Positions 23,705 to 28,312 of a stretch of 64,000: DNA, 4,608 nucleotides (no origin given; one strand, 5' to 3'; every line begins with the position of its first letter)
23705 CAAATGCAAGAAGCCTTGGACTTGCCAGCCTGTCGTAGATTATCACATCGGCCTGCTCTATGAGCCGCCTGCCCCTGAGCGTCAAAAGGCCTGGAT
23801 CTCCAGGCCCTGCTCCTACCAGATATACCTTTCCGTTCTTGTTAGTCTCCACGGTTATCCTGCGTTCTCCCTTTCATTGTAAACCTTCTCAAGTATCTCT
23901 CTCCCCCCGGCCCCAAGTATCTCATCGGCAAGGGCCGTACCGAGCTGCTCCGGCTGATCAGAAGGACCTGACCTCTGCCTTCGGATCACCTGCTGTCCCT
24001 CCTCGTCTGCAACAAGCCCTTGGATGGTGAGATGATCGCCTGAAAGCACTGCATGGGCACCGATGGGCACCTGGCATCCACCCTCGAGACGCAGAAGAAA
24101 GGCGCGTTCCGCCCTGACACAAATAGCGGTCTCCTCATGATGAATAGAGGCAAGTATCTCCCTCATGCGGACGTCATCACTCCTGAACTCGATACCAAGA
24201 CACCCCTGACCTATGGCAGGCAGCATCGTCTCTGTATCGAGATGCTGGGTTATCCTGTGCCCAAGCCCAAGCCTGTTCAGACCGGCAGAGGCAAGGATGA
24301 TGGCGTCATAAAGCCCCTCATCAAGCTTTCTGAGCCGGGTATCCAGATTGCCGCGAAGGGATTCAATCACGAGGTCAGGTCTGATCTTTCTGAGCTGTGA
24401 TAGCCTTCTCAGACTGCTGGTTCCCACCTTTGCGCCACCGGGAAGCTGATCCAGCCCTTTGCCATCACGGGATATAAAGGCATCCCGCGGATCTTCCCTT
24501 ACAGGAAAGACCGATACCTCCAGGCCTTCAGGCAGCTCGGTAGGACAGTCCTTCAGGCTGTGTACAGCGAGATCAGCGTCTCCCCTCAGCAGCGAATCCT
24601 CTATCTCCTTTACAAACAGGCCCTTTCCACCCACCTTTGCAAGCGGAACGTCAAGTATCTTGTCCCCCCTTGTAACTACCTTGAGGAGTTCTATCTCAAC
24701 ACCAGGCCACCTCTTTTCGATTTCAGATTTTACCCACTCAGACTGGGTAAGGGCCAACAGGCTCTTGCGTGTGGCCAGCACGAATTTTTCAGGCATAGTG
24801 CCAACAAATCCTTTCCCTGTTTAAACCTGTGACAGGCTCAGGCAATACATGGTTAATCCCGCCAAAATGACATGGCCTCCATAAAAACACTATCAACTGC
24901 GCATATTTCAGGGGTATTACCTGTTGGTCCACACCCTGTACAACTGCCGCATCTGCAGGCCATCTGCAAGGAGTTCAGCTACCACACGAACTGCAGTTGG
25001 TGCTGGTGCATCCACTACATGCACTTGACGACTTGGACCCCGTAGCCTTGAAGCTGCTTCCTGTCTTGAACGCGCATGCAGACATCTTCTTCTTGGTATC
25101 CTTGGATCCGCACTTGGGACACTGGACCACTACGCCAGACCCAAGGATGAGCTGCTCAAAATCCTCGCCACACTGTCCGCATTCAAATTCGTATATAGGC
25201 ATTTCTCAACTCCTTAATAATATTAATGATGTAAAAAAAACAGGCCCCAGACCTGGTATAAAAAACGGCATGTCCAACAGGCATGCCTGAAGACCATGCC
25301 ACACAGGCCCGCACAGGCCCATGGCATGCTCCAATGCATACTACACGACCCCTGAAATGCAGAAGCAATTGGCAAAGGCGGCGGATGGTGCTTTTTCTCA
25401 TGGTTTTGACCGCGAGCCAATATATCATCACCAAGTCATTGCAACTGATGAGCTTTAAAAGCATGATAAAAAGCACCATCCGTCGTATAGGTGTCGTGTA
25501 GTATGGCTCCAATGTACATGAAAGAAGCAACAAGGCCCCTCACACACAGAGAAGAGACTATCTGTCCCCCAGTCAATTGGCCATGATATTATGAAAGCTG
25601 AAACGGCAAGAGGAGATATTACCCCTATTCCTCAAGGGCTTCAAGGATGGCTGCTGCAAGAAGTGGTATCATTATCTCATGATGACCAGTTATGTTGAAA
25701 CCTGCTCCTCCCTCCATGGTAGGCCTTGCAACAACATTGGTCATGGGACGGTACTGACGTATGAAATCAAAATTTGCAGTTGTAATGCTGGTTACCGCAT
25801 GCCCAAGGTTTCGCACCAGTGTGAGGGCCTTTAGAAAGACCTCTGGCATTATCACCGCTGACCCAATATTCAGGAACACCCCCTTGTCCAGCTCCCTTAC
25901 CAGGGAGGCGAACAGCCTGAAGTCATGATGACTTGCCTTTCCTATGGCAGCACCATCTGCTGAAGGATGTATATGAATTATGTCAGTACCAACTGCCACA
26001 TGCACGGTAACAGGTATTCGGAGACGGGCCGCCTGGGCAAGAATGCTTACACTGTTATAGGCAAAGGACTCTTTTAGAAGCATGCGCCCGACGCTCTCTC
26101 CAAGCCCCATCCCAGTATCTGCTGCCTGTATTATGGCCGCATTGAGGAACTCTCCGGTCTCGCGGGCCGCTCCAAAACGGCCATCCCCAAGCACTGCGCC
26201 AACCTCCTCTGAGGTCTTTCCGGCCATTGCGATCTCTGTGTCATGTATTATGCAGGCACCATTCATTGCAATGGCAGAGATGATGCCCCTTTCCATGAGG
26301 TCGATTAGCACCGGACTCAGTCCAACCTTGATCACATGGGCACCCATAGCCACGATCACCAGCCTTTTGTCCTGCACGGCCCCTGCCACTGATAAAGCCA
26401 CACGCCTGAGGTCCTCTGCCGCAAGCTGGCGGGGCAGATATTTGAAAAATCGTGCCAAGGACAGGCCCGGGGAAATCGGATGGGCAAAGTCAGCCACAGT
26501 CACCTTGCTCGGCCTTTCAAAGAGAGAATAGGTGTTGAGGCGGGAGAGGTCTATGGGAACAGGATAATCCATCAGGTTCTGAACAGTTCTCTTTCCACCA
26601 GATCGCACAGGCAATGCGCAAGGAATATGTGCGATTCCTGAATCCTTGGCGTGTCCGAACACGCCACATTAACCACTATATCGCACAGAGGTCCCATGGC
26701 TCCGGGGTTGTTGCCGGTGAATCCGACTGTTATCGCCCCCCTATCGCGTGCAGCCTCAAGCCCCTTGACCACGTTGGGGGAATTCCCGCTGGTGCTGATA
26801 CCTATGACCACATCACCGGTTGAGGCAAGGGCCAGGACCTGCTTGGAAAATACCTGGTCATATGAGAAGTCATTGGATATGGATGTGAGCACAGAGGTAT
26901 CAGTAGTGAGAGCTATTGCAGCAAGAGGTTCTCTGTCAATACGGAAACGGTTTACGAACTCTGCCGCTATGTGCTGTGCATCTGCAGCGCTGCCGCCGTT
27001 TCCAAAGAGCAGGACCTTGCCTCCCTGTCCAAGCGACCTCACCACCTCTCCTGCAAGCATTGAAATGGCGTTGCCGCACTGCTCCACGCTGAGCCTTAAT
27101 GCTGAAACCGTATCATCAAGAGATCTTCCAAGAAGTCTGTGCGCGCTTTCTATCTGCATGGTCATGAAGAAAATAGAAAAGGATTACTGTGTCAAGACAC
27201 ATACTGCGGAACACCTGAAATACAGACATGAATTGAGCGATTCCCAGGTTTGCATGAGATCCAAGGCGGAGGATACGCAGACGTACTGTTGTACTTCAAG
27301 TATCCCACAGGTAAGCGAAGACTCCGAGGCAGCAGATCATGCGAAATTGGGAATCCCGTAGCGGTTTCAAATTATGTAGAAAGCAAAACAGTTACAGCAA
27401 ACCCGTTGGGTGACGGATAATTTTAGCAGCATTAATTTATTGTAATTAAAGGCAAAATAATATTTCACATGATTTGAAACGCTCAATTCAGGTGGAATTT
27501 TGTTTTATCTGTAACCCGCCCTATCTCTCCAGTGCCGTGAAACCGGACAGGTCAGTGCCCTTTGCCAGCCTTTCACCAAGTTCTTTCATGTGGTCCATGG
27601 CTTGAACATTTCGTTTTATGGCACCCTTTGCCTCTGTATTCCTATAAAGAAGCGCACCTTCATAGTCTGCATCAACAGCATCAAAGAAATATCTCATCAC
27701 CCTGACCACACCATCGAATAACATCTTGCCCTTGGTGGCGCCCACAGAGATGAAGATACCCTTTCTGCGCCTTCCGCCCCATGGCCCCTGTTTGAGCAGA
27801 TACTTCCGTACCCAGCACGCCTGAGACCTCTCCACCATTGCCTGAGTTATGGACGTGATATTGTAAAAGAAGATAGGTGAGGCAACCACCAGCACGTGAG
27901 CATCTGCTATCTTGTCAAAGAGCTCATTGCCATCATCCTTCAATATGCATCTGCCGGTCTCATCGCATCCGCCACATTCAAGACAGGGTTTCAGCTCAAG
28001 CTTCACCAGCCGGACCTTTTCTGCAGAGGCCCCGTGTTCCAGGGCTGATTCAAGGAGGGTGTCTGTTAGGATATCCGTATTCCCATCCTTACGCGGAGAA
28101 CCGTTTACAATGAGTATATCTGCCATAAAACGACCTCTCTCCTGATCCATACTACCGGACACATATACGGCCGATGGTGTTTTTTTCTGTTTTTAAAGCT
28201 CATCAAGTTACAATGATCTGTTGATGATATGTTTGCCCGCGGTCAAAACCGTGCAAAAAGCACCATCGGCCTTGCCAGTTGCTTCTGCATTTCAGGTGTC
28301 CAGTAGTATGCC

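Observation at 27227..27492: Family-A element: a 266-bp composite inverted-repeat unit with six intergenic copies forming a nested-deletion series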

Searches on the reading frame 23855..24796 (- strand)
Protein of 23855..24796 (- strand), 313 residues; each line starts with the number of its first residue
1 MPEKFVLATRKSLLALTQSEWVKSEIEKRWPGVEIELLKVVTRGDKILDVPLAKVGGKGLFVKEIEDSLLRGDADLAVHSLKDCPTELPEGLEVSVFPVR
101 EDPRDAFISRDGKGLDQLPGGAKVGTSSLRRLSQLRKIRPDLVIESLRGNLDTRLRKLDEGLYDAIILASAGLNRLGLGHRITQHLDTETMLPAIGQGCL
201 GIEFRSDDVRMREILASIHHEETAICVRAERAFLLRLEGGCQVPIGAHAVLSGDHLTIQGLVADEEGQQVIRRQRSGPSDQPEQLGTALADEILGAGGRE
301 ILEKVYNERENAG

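Call 79: find_encoding_contigs(protein=window:23855-24796:-, flank=10000, max_places=1)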
Protein window:23855-24796:- (313 aa): 2 contigs read that carry it; 1 place shown.
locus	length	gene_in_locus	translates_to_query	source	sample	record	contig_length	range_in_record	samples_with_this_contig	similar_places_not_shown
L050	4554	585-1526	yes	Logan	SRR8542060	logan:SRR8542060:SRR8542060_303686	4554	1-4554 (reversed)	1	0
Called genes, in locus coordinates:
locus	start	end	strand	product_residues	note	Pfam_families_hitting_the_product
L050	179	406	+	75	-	PF09723:Zn_ribbon_8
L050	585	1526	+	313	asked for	PF01379:Porphobil_deam, PF03900:Porphobil_deamC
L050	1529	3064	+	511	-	PF00590:TP_methylase, PF02602:HEM4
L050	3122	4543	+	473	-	PF02518:HATPase_c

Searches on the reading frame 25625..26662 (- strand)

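Call 12: search_protein_families(library=pfam, proteins=[window:25625-26662:-])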
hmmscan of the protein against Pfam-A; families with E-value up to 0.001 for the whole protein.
window:25625-26662:- (345 aa): 1 family
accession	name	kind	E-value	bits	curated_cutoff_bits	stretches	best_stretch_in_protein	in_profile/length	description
PF01916.23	DS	-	0.00061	19.6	27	0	82-151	13-83/288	Deoxyhypusine synthase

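Call 83: search_protein_families(library=pfam, proteins=[window:25625-26662:-], max_evalue=0.001)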
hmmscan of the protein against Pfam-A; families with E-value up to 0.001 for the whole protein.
window:25625-26662:- (345 aa): 1 family
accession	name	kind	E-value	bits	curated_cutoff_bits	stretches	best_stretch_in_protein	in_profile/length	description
PF01916.23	DS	-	0.00061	19.6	27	0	82-151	13-83/288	Deoxyhypusine synthase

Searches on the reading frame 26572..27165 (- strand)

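Call 11: search_protein_families(library=pfam, proteins=[window:26572-27165:-])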
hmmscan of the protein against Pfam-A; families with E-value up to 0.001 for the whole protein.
window:26572-27165:- (197 aa): 2 families
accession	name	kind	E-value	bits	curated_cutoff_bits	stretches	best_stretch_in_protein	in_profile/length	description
PF13580.11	SIS_2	-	1.6e-28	99.9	27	1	27-151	14-138/138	SIS domain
PF01380.27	SIS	-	3.1e-10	40.4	25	1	93-167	30-104/131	SIS domain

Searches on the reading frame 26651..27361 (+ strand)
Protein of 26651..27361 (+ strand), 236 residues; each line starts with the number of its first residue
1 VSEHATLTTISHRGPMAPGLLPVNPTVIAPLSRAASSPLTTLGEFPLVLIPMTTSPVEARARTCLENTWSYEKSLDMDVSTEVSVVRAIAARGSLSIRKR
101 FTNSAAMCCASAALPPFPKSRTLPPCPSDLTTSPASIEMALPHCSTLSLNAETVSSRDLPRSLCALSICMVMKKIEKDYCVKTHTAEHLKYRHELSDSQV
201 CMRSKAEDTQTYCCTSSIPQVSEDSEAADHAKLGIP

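Call 11: search_protein_families(library=pfam, proteins=[window:26651-27361:+])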
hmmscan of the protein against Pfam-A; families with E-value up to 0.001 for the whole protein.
window:26651-27361:+ (236 aa): 0 families

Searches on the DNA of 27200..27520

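Call 53: search_rna_families(source=window, start=27200, end=27520, threshold=evalue, max_evalue=5)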
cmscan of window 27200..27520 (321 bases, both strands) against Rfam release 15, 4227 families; matches with E-value up to 5: 3.
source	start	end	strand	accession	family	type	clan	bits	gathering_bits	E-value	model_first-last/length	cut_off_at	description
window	27438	27514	-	RF01188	snR56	Gene; snRNA; snoRNA; CD-box;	CL00049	18.3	54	2.5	1-84/84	no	Small nucleolar RNA snR56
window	27481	27520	+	RF01898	mir-363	Gene; miRNA;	CL00110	15.4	58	0.81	1-80/80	no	mir-363 microRNA precursor family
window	27442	27515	-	RF00853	mir-304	Gene; miRNA;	-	15.2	99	2.5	1-88/88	no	mir-304 microRNA precursor family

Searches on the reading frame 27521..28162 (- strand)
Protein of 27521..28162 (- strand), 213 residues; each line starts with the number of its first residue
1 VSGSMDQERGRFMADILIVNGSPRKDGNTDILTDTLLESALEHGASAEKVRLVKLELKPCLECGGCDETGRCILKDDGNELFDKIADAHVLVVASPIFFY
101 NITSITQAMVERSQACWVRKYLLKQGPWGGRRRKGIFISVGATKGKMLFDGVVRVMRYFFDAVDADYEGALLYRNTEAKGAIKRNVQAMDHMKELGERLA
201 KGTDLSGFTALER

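Call 12: search_protein_families(library=pfam, proteins=[window:27521-28162:-])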
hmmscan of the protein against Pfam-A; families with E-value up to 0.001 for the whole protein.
window:27521-28162:- (213 aa): 2 families
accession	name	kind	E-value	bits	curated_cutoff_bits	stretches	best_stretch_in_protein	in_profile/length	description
PF03358.20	FMN_red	-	3e-16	59.8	24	1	16-122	3-109/152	NADPH-dependent FMN reductase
PF02525.22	Flavodoxin_2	-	7.7e-07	29.4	27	1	16-143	3-137/198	Flavodoxin-like fold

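Call 71: find_homologous_proteins(query=window:27521-28162:-, max_evalue=1e-40)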
Query window:27521-28162:- (213 aa): 1036 proteins with E <= 1e-40 among 2191 candidates; the best 120 are listed.
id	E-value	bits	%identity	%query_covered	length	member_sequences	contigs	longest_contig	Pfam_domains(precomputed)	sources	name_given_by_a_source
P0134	3.1e-125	434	97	94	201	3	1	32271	PF02525.23,PF03358.21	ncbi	-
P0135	1.4e-114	399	88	94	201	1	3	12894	PF02525.23,PF03358.21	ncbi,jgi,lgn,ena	-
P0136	2.0e-114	399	88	94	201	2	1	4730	PF02525.23,PF03358.21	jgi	-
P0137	5.2e-114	397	87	94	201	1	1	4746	PF02525.23,PF03358.21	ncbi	-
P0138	7.0e-114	397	87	94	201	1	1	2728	PF02525.23,PF03358.21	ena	-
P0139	1.4e-112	393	87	94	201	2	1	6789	PF02525.23,PF03358.21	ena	-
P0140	3.2e-107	375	82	94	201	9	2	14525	PF02525.23,PF03358.21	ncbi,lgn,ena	-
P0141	5.4e-107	374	81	94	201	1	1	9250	PF02525.23,PF03358.21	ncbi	-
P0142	1.6e-104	366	78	94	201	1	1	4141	PF02525.23,PF03358.21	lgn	-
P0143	5.2e-103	361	79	94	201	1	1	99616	PF02525.23,PF03358.21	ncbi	-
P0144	5.4e-102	358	77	94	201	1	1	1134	PF02525.23,PF03358.21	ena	-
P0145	1.2e-100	353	78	94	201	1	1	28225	PF02525.23,PF03358.21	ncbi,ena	-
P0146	1.3e-100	353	78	94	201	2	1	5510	PF02525.23,PF03358.21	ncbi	-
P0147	2.3e-99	349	75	94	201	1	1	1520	PF03358.21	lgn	-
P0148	2.2e-75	271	61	94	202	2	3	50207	PF02525.23,PF03358.21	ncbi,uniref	ncbi:MAG: flavodoxin family protein [Dissulfurimicrobium sp.]|uniref:flavodoxin family protein n=1 T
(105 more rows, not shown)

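Call 72: find_encoding_contigs(protein=P0134, flank=6000, max_places=3)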
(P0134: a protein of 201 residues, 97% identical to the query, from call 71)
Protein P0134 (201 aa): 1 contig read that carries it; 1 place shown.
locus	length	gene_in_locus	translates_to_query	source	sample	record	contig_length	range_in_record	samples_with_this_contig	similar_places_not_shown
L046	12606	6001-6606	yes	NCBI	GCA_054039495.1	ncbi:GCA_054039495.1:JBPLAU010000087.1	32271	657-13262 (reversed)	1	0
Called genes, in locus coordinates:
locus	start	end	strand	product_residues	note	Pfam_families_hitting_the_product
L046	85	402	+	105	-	-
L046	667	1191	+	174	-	-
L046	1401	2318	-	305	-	PF14537:Cytochrom_c3_2 (faint), PF14522:Cytochrome_C7 (faint)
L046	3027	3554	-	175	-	-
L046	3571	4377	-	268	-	PF18912:DZR_2, PF00156:Pribosyltran (weak)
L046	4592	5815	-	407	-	PF00180:Iso_dh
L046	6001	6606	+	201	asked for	PF02525:Flavodoxin_2 (weak), PF03358:FMN_red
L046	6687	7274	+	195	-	PF13580:SIS_2, PF01380:SIS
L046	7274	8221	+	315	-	-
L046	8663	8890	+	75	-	PF09723:Zn_ribbon_8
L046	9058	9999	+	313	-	PF01379:Porphobil_deam, PF03900:Porphobil_deamC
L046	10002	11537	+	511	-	PF00590:TP_methylase, PF02602:HEM4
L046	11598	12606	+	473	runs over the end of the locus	PF02518:HATPase_c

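Call 73: find_encoding_contigs(protein=P0135, flank=6000, max_places=3)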
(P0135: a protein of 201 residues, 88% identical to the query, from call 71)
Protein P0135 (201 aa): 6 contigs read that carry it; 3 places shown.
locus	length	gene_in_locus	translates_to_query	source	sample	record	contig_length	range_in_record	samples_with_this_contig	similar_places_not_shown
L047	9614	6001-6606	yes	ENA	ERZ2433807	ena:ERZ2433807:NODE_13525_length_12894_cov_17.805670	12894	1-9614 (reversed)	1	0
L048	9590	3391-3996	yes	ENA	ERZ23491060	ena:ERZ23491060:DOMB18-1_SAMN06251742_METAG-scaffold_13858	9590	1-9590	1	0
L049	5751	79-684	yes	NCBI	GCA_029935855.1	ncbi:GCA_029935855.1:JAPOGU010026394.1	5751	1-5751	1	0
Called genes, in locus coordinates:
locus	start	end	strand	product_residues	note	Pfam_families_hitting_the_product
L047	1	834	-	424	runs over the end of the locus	PF02085:Cytochrom_CIII (faint), PF14522:Cytochrome_C7 (faint), PF14537:Cytochrom_c3_2 (faint), PF09699:Paired_CXXCH_1 (weak)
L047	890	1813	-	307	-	PF14537:Cytochrom_c3_2 (faint), PF14522:Cytochrome_C7 (faint)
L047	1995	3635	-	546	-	PF04326:SLFN_AlbA_2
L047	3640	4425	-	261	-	PF18912:DZR_2, PF00156:Pribosyltran (weak)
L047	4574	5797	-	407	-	PF00180:Iso_dh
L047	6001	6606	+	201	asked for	PF02525:Flavodoxin_2, PF03358:FMN_red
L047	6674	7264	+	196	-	PF13580:SIS_2, PF01380:SIS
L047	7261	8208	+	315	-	-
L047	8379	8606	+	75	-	PF09723:Zn_ribbon_8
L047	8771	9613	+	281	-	?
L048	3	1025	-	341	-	?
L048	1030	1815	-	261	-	PF18912:DZR_2, PF00156:Pribosyltran (weak)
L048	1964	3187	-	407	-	PF00180:Iso_dh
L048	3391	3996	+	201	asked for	PF02525:Flavodoxin_2, PF03358:FMN_red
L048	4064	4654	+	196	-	PF13580:SIS_2, PF01380:SIS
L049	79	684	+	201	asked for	PF02525:Flavodoxin_2, PF03358:FMN_red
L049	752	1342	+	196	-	PF13580:SIS_2, PF01380:SIS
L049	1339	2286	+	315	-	-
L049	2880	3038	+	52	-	-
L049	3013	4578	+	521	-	PF00590:TP_methylase, PF02602:HEM4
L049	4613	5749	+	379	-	?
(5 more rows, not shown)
